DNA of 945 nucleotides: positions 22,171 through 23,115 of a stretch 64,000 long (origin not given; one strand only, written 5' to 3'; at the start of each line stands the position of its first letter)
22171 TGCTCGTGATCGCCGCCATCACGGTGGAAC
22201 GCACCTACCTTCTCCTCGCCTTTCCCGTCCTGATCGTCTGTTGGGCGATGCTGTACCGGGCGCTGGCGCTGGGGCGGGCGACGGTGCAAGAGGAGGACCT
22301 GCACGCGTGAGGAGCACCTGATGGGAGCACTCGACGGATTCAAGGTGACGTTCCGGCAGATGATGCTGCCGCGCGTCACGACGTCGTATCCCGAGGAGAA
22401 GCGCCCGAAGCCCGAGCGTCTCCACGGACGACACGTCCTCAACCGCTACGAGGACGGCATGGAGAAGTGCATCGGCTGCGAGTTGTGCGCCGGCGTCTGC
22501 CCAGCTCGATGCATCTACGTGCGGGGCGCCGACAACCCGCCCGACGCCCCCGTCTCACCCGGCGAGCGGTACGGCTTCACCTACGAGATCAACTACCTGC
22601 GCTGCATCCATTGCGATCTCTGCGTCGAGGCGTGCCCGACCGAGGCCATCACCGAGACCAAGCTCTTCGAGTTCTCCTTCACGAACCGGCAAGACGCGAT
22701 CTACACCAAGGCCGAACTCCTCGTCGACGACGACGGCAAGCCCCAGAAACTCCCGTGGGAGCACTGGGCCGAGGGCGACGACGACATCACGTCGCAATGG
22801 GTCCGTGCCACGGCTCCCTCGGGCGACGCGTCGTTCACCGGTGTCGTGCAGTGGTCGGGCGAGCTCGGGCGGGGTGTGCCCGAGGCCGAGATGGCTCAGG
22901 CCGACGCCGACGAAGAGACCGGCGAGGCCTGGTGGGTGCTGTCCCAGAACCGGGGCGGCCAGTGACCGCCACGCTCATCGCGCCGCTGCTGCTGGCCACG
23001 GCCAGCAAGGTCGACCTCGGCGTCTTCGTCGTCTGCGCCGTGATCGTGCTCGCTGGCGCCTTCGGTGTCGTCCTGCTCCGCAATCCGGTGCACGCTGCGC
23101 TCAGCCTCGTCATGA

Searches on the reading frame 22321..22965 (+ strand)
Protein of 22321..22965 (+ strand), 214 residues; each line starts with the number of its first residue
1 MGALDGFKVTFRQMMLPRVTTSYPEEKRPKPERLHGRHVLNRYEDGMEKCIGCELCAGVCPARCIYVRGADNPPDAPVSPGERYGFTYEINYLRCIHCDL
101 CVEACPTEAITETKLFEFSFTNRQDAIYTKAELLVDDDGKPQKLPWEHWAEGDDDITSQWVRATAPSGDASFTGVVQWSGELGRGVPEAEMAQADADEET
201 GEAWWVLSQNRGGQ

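Call 39: find_encoding_contigs(protein=window:22321-22965:+, flank=8000, max_places=6)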
Protein window:22321-22965:+ (214 aa): no gene with exactly this product is on record in the collection.
